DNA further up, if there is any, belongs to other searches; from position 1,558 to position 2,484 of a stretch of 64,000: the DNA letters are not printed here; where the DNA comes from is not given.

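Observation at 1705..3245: Tandemly duplicated AT-rich membrane-protein cassette with mosaic conservation (identical 5' flank and 3' coding end, divergent middle) beside a Fur-family regulator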

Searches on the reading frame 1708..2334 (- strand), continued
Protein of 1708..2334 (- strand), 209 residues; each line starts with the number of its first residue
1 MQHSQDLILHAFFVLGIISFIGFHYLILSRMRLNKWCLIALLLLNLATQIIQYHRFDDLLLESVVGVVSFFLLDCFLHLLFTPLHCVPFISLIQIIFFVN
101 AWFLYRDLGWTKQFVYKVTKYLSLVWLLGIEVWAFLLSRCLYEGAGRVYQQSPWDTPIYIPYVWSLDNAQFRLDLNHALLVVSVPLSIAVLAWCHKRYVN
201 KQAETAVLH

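Call 47: fold_search(model_id=the predicted structure, library=viral)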
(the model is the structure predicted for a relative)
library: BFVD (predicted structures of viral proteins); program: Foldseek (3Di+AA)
matches with E <= 10: 92; with E <= 0.001: 0
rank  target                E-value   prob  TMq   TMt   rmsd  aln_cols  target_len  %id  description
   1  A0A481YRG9            6.0e-01  0.12  0.21  0.14  18.9       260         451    6  GTPase-activator protein [Marseillevirus LCMAC101]
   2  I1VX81                1.8e+00  0.03  0.13  0.14  19.2       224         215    9  (no name in the UniProt tables at hand)
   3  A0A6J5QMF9            2.4e+00  0.04  0.17  0.09  15.7       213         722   14  Uncharacterized protein [uncultured Caudovirales phage]
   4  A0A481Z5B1            2.9e+00  0.08  0.19  0.11  12.1       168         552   10  Uncharacterized protein [Pithovirus LCPAC202]
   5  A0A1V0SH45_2          3.1e+00  0.04  0.17  0.07  15.2       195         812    9  Uncharacterized protein [Hokovirus HKV1]
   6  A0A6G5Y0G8            3.1e+00  0.02  0.12  0.07  23.9       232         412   14  (no name in the UniProt tables at hand)
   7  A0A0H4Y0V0            3.2e+00  0.04  0.17  0.11  16.9       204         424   11  Hypothetical low complexity protein [Salmon gill poxvirus]
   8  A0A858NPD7            3.2e+00  0.03  0.15  0.11  27.7       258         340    8  (no name in the UniProt tables at hand)
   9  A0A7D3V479            3.4e+00  0.06  0.21  0.21  20.3       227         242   11  (no name in the UniProt tables at hand)
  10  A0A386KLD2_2          3.4e+00  0.03  0.17  0.05  15.8       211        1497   13  Uncharacterized protein [Microbacterium phage Burro]
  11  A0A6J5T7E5            3.5e+00  0.11  0.27  0.35   7.1       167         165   17  DUF6973 domain-containing protein [uncultured Caudovirales phage]
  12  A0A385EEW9            3.5e+00  0.07  0.14  0.22   8.5        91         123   15  Uncharacterized protein [Caulobacter phage CcrBL9]
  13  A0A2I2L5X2            3.5e+00  0.04  0.17  0.16  12.5       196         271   11  Uncharacterized protein [Orpheovirus IHUMI-LCC2]
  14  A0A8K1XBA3            3.5e+00  0.04  0.17  0.05  23.5       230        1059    9  Uncharacterized protein (Fragment) [Hangzhou sesamia inferens carmotetravirus 1]
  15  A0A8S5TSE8            3.5e+00  0.02  0.12  0.11  15.7       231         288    7  Uncharacterized protein [Siphoviridae sp. ctxdc10]
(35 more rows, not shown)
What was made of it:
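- Tried and rejected: A BFVD hit to a DUF6973 phage protein (TM 0.27/0.35, E = 3.5) was considered and dropped as insignificant (call 47).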

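Call 49: find_homologous_proteins(query=A5, max_evalue=1)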
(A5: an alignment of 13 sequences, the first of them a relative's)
Query A5 (13 sequences) (228 aa, profile of the alignment): 13 proteins with E <= 1 among 5105 candidates.
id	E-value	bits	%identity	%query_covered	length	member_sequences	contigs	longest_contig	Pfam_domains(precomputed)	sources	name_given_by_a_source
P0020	7.3e-124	430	80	100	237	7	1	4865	-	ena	-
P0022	3.1e-121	421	89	100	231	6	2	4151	-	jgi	jgi:hypothetical protein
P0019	8.7e-120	416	75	100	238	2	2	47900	-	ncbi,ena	-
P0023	6.0e-119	414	100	100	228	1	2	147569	-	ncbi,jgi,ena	jgi:hypothetical protein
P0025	1.1e-118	413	86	100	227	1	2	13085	-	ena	-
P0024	7.1e-117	407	82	100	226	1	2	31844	-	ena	-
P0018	2.7e-115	402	74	100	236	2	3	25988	-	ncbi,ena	-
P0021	2.0e-109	382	72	96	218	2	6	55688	-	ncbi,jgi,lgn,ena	jgi:hypothetical protein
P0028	6.0e-87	309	47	78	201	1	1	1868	-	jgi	jgi:hypothetical protein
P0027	1.6e-86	307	48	76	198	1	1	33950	-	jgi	jgi:hypothetical protein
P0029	1.0e-82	295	46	74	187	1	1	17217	-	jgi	jgi:hypothetical protein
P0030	1.9e-82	294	31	67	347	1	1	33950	-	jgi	jgi:hypothetical protein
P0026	3.5e-60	221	69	62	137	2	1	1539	-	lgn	-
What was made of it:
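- Tried and rejected: A profile search with 13 X sequences reached no new relatives (call 49).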

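Call 50: search_protein_families(library=pfam, alignment_id=A5, max_evalue=10)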
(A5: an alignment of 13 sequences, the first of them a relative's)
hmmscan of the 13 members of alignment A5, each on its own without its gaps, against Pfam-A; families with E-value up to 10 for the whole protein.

A. member 1, P0023 (228 aa): 1 family
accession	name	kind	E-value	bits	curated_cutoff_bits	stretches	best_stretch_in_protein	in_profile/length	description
PF10404.14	BHD_2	-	0.0036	18.4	33.5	1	192-215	7-30/63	Rad4 beta-hairpin domain 2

B. families by the number of members that match (of 13 scanned): 3 families
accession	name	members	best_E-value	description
PF02606.20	LpxK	4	0.013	Tetraacyldisaccharide-1-P 4'-kinase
PF10404.14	BHD_2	3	0.0036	Rad4 beta-hairpin domain 2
PF13081.11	DUF3941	1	0.88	Domain of unknown function (DUF3941)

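Call 51: search_solved_structures(query=A5, max_evalue=10)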
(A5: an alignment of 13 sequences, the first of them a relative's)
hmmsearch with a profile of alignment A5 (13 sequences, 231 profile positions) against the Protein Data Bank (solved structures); distinct sequences matched with E-value up to 10: 2.
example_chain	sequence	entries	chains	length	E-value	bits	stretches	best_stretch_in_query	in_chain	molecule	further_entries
9r2b_B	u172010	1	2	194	0.4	13.2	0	26-82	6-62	de novo-designed alpha-helical barrel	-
8ga7_A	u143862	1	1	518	6.2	9.3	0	44-125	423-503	THR5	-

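Call 54: find_encoding_contigs(protein=P0020, flank=5000, max_places=2)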
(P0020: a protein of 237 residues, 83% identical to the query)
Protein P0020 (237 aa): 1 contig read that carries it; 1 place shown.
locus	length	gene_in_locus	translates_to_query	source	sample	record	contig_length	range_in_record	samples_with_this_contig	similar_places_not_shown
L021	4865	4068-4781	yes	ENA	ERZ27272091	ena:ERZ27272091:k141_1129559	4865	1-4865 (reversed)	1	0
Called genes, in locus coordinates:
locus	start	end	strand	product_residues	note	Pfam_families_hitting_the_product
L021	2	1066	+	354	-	?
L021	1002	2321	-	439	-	-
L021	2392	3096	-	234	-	PF10677:DUF2490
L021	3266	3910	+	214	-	-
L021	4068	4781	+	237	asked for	-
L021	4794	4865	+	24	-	?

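Call 55: find_encoding_contigs(protein=P0022, flank=5000, max_places=2)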
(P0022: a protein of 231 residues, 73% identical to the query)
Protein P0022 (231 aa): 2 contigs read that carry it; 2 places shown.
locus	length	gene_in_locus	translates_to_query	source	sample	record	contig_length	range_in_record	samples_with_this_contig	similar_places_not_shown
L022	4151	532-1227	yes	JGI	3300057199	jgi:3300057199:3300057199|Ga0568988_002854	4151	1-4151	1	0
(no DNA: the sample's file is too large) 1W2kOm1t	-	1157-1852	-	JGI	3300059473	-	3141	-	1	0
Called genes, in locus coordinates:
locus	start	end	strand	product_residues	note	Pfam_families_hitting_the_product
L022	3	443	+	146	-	PF01475:FUR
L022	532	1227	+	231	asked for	-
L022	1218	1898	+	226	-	-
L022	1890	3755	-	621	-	PF00561:Abhydrolase_1, PF07021:MetW, PF13489:Methyltransf_23, PF08241:Methyltransf_11, PF08242:Methyltransf_12 (weak), PF13649:Methyltransf_25, PF13847:Methyltransf_31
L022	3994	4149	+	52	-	?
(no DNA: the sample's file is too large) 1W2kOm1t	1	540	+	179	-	PF00849:PseudoU_synth_2 (faint)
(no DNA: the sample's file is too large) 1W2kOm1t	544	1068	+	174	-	PF01475:FUR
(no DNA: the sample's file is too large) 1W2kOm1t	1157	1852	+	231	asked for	-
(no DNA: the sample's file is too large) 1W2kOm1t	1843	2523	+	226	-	-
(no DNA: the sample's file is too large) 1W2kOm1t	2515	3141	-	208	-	?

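Call 56: find_encoding_contigs(protein=P0024, flank=5000, max_places=2)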
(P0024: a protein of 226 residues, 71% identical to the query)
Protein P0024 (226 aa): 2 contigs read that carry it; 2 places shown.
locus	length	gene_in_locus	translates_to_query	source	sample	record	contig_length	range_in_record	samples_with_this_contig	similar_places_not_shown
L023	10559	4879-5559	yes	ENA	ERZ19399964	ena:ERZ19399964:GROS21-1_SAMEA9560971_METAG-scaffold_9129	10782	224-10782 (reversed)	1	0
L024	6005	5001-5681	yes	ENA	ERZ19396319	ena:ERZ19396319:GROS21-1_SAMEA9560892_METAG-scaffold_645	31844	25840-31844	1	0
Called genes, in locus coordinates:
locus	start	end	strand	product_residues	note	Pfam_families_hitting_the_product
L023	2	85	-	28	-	?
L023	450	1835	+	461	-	-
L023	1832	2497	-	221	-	PF01553:Acyltransferase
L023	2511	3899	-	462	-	-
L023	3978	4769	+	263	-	-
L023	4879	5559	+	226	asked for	-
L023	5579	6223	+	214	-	-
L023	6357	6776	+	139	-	-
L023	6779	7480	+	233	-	PF00365:PFK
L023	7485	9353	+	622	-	PF00664:ABC_membrane, PF00005:ABC_tran, PF02463:SMC_N (weak)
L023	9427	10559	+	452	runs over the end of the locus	?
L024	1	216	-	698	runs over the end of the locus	PF00009:GTP_EFTU, PF03144:GTP_EFTU_D2, PF22042:EF-G_D2, PF14492:EFG_III, PF16658:RF3_C (weak), PF03764:EFG_IV, PF00679:EFG_C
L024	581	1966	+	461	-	-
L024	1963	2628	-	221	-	PF01553:Acyltransferase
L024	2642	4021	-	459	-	PF00275:EPSP_synthase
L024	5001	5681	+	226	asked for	-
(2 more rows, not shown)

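Call 57: find_encoding_contigs(protein=P0025, flank=5000, max_places=2)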
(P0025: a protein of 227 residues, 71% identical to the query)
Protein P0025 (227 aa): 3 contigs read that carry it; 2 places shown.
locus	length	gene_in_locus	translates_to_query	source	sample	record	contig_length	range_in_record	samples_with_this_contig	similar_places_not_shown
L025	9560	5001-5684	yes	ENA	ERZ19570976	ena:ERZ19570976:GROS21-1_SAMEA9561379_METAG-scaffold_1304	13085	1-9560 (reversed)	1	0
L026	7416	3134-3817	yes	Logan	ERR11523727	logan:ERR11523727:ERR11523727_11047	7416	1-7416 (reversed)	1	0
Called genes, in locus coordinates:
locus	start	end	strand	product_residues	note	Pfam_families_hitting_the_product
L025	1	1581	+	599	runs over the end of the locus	PF00009:GTP_EFTU, PF01926:MMR_HSR1 (weak), PF03144:GTP_EFTU_D2, PF22042:EF-G_D2 (weak), PF00679:EFG_C, PF21018:BipA_C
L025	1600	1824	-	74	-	-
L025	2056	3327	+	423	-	PF01479:S4 (weak), PF00849:PseudoU_synth_2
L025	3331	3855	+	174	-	PF01475:FUR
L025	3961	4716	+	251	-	-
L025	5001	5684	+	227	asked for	-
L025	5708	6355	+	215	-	-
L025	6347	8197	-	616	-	PF00561:Abhydrolase_1, PF07021:MetW, PF13489:Methyltransf_23, PF08241:Methyltransf_11, PF08242:Methyltransf_12 (weak), PF13649:Methyltransf_25, PF13847:Methyltransf_31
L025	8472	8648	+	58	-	-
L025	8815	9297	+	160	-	PF01250:Ribosomal_S6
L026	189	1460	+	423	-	PF01479:S4 (weak), PF00849:PseudoU_synth_2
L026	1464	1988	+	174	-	PF01475:FUR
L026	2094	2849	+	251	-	-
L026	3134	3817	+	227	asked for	-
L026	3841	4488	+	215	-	-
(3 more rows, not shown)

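Call 71: search_protein_families(library=pfam, proteins=[L025:3961-4713:+, L023:3978-4766:+, L014:5199-5840:+, L018:7428-8027:+, L023:6357-6773:+, L020:5394-5924:+], max_evalue=1)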
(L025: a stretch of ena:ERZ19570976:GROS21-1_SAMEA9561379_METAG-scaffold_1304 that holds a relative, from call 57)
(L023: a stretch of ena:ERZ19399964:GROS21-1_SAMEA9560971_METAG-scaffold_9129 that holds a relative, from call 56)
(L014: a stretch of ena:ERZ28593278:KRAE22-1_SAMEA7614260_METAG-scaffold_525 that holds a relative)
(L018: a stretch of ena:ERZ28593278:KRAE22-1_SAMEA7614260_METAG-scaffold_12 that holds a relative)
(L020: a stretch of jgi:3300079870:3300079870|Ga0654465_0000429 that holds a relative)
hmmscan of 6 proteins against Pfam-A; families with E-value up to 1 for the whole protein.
L025:3961-4713:+ (251 aa): 0 families

L023:3978-4766:+ (263 aa): 1 family
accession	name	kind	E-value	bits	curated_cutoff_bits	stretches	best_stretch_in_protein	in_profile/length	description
PF09178.16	MGTA_C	-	0.05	14.2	27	0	44-71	7-34/50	4-alpha-glucanotransferase, C-terminal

L014:5199-5840:+ (214 aa): 0 families

L018:7428-8027:+ (200 aa): 1 family
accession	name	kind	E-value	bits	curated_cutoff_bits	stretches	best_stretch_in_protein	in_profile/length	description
PF00509.23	Hemagglutinin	-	0.18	10.6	31.8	1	101-130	336-366/550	Haemagglutinin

L023:6357-6773:+ (139 aa): 1 family
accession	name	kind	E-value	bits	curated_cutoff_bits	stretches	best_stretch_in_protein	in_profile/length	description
PF00365.25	PFK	-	5.6e-18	65.7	30.9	1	5-117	1-98/277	Phosphofructokinase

L020:5394-5924:+ (177 aa): 1 family
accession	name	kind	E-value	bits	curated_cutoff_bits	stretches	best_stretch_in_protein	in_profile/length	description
PF19529.4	DUF6057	-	0.093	12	29.8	1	11-136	107-234/569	Family of unknown function (DUF6057)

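Call 77: find_encoding_contigs(protein=P0011, flank=5000, max_places=3)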
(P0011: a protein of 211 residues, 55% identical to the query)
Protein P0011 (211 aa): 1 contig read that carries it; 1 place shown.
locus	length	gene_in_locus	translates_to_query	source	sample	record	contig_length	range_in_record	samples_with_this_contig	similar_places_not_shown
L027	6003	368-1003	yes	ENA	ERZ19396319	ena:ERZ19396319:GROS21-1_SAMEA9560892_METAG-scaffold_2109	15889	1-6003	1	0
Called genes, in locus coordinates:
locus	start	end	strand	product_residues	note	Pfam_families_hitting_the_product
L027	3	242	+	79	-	?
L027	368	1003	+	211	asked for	-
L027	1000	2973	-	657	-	PF13428:TPR_14 (faint), PF12895:ANAPC3 (faint), PF13431:TPR_17 (faint), PF13432:TPR_16 (faint), PF14559:TPR_19 (faint), PF23914:TPR_CcmH_CycH (faint), PF07719:TPR_2 (faint), PF13414:TPR_11 (faint)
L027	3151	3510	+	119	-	PF00507:Oxidored_q4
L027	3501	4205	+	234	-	PF01058:Oxidored_q6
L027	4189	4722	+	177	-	PF00329:Complex1_30kDa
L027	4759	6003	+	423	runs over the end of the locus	PF00346:Complex1_49kDa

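Call 78: find_encoding_contigs(protein=P0003, flank=5000, max_places=3)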
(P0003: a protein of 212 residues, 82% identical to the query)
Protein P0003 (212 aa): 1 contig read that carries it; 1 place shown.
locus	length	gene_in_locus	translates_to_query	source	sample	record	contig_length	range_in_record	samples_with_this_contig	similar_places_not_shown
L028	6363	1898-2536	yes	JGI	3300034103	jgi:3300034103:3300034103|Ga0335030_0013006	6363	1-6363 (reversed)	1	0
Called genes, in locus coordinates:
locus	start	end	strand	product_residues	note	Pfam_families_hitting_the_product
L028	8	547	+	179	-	PF00849:PseudoU_synth_2 (faint)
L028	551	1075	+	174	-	PF01475:FUR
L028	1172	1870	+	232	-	-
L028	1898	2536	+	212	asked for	-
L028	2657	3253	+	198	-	-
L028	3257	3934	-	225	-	PF12762:DDE_Tnp_IS1595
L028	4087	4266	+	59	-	-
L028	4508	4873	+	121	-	-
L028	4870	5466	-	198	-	-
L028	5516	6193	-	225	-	PF12762:DDE_Tnp_IS1595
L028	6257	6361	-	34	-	?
